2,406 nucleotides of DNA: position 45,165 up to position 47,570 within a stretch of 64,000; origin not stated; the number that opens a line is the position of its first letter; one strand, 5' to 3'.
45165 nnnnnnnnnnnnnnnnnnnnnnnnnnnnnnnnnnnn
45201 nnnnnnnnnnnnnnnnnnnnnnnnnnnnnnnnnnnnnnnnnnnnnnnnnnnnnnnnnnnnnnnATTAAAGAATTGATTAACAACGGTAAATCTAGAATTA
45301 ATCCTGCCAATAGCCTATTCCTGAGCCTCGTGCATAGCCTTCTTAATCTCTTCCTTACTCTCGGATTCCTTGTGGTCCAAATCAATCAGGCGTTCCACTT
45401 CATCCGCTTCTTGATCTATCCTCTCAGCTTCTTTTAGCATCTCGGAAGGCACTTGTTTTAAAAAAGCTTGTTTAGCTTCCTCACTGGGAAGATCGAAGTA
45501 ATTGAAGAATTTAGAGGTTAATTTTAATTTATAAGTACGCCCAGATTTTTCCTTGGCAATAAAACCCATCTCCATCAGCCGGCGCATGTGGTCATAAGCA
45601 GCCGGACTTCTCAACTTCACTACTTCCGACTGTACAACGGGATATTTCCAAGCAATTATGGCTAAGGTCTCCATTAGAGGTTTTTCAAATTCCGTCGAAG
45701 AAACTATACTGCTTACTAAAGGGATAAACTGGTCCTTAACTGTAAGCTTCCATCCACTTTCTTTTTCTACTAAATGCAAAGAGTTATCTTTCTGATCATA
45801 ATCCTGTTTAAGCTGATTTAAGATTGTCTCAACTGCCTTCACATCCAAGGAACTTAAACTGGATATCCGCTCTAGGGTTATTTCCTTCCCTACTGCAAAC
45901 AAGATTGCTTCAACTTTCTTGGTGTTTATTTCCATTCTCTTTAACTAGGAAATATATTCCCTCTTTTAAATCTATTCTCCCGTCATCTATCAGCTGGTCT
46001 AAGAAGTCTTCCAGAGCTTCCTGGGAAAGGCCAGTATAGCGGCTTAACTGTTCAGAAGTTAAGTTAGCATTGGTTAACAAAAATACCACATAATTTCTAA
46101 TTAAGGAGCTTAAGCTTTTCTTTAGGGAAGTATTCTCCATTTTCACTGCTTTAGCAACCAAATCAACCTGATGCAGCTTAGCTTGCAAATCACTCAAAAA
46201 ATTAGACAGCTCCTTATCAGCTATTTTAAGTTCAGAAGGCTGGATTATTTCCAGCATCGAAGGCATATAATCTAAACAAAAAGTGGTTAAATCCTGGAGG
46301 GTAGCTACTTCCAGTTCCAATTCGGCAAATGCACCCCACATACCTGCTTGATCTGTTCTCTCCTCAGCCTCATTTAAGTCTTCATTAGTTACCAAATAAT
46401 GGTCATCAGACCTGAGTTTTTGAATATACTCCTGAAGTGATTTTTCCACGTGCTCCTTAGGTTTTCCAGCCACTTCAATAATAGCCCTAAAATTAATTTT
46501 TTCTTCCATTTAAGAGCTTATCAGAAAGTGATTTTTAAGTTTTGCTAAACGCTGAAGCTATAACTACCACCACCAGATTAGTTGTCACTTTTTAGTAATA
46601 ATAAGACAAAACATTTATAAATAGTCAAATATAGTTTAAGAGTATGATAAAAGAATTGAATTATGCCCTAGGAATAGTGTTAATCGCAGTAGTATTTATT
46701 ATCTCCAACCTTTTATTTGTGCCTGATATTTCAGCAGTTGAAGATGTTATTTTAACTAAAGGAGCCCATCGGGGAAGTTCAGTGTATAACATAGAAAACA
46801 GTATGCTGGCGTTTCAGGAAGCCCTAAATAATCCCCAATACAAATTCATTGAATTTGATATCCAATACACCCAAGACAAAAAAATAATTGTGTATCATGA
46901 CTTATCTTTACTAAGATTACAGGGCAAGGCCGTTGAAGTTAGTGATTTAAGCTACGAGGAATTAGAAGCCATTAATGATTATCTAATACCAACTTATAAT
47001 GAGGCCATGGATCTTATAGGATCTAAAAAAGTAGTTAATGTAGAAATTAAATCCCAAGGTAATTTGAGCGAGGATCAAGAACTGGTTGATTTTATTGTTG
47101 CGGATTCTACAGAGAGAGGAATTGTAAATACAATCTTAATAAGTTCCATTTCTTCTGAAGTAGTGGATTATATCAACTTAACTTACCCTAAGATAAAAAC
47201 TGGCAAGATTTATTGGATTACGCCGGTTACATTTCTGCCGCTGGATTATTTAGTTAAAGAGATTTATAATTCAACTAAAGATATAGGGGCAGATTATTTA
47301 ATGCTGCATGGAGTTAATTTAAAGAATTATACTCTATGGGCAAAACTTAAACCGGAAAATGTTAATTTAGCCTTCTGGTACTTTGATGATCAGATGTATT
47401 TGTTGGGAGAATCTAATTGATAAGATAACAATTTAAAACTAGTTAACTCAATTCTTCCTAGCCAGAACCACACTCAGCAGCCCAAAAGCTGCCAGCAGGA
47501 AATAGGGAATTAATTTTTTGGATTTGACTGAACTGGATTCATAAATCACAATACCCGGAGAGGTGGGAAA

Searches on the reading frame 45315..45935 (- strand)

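Call 44: search_protein_families(library=pfam, proteins=[window:45315-45935:-], max_evalue=0.0001)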
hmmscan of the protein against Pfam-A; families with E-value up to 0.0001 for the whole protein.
window:45315-45935:- (206 aa): 1 family
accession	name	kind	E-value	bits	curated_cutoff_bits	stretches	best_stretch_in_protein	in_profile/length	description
PF04079.22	SMC_ScpB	-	2.6e-35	121.8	27.4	1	7-151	2-153/160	Segregation and condensation complex subunit ScpB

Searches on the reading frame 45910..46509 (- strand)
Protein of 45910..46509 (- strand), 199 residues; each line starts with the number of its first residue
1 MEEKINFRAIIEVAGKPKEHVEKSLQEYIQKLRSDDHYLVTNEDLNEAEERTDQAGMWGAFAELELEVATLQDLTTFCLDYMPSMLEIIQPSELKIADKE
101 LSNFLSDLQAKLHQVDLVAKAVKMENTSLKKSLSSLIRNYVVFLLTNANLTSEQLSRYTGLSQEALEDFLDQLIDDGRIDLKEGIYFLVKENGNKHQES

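Call 44: search_protein_families(library=pfam, proteins=[window:45910-46509:-], max_evalue=0.0001)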
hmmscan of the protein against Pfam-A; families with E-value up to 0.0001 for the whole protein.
window:45910-46509:- (199 aa): 1 family
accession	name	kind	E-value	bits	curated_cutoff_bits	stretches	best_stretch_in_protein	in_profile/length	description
PF08672.17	ANAPC2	-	1.1e-06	29.5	23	0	156-186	29-58/60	Anaphase promoting complex (APC) subunit 2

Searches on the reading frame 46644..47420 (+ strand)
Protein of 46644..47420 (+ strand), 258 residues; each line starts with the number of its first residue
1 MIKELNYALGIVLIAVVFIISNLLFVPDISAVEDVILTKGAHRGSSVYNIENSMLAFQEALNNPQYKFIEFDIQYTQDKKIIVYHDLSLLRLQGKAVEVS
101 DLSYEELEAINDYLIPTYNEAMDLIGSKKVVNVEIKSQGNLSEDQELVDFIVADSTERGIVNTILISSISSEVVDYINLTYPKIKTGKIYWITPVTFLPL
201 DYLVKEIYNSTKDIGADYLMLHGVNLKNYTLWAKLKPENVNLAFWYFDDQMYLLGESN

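Call 45: search_protein_families(library=pfam, proteins=[window:46644-47420:+], max_evalue=0.0001)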
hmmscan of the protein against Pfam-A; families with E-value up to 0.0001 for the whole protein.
window:46644-47420:+ (258 aa): 1 family
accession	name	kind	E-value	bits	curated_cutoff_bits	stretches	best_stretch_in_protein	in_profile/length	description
PF03009.23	GDPD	-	1.3e-20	75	23.6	1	42-189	1-166/244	Glycerophosphoryl diester phosphodiesterase family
